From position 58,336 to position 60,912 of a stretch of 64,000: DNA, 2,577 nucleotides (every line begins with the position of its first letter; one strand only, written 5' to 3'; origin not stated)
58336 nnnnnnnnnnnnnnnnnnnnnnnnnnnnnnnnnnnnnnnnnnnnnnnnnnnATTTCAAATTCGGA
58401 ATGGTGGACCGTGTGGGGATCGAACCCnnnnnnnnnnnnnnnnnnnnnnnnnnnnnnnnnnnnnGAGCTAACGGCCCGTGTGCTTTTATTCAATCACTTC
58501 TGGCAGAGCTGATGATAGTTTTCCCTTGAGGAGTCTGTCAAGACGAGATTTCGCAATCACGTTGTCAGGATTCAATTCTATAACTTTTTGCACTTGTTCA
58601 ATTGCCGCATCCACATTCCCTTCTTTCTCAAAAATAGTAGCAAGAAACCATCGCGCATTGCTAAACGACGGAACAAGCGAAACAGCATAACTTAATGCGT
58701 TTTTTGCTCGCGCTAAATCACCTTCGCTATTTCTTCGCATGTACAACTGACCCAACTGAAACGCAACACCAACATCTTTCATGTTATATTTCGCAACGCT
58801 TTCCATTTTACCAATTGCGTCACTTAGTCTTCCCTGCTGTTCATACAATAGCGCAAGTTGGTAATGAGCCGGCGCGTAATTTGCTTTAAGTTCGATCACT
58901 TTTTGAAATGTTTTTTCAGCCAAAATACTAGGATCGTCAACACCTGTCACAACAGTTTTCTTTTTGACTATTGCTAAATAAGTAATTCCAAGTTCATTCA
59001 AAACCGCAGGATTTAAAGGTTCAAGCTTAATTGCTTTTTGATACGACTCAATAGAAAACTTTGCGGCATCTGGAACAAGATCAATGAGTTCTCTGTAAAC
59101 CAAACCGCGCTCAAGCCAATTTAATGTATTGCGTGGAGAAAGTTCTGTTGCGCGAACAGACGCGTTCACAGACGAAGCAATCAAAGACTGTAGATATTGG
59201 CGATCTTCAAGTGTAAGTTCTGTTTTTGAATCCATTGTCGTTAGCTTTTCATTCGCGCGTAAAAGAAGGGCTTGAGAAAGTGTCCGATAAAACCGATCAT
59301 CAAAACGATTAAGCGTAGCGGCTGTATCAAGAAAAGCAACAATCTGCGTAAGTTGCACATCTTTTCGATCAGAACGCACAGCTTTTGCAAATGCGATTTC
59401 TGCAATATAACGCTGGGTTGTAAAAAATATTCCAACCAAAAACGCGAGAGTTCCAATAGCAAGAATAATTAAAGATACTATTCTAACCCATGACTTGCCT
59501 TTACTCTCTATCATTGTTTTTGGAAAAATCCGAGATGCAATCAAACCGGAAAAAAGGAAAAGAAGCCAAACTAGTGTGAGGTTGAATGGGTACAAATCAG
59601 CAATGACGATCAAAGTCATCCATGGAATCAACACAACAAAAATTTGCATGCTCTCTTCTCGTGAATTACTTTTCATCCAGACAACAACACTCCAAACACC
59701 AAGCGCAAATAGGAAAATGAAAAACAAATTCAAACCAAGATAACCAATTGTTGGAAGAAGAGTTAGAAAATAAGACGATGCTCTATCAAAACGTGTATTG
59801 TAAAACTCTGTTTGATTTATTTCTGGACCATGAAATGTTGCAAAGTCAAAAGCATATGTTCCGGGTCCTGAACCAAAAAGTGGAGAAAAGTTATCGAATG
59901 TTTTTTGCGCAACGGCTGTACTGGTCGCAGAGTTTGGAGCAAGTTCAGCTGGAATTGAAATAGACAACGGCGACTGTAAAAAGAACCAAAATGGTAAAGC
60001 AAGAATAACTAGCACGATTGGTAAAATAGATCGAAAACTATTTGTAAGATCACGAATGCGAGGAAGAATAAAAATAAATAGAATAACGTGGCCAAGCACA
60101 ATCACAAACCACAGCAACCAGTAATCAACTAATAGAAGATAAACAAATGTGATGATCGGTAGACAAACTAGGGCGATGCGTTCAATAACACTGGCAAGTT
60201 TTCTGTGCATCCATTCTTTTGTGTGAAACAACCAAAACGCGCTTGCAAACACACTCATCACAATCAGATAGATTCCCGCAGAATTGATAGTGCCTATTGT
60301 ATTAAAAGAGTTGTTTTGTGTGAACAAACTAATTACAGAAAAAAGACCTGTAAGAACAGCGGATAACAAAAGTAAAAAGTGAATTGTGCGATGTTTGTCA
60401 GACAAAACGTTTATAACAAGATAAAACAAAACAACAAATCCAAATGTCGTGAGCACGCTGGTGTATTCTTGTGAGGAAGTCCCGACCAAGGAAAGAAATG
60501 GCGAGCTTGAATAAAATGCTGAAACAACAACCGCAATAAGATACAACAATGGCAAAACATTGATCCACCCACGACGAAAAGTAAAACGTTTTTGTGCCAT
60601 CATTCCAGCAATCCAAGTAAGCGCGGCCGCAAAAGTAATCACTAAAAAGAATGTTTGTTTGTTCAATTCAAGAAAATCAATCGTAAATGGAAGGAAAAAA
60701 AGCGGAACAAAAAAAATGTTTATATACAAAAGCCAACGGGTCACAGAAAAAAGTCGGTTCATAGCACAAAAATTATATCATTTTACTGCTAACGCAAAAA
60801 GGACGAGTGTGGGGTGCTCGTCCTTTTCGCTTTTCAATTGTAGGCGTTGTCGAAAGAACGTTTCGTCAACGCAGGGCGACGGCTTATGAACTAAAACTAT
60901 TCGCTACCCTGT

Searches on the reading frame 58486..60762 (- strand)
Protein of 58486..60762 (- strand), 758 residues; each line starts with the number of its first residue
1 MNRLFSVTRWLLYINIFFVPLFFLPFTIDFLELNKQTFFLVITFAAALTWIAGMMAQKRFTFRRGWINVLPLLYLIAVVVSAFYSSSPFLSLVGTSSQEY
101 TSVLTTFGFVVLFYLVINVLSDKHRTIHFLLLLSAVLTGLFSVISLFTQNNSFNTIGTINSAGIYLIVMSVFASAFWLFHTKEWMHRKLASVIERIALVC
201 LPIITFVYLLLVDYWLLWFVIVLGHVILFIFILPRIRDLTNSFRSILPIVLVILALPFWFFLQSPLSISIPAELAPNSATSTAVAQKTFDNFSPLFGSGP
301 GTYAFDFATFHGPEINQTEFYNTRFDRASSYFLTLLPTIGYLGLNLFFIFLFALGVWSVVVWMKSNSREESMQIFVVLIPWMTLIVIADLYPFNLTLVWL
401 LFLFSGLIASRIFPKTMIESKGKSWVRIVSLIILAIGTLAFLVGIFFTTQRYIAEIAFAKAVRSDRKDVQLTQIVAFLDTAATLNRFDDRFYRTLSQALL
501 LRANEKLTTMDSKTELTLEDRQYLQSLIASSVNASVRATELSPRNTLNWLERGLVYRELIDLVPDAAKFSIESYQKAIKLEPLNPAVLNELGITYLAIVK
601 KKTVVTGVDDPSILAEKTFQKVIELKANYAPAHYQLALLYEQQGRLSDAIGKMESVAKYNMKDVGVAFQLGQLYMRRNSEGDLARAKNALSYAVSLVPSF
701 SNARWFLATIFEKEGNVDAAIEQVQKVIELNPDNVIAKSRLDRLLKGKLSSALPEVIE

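Call 81: find_encoding_contigs(protein=window:58486-60762:-, flank=10000, max_places=2)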
Protein window:58486-60762:- (758 aa): no gene with exactly this product is on record in the collection.

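Call 100: search_protein_families(library=pfam, proteins=[window:58486-60762:-], max_evalue=0.0001)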
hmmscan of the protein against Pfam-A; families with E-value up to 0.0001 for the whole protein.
window:58486-60762:- (758 aa): 9 families
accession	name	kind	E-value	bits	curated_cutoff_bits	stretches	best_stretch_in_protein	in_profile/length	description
PF13414.12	TPR_11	-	3.1e-15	56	26.8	0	570-596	13-39/42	TPR repeat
PF13431.12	TPR_17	-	1e-13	50.8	24.4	0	619-650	2-33/34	Tetratricopeptide repeat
PF14559.12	TPR_19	-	4.3e-13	49.8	25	1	680-734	4-58/68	Tetratricopeptide repeat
PF13432.12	TPR_16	-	5.7e-12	46.3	32.7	1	681-734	11-64/65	Tetratricopeptide repeat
PF07719.23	TPR_2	-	3.8e-10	39.5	27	0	705-734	5-34/34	Tetratricopeptide repeat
PF00515.34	TPR_1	-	2.2e-09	37.2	27.8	0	707-734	7-34/34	Tetratricopeptide repeat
PF13181.12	TPR_8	-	2.2e-07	31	25.7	0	703-734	3-34/34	Tetratricopeptide repeat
PF13428.12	TPR_14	-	3e-07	30.9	23.5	0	702-737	2-37/44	Tetratricopeptide repeat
PF23914.1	TPR_CcmH_CycH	-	7.9e-06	26.2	42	0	639-733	59-153/158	Cytochrome c-type biogenesis protein H TPR domain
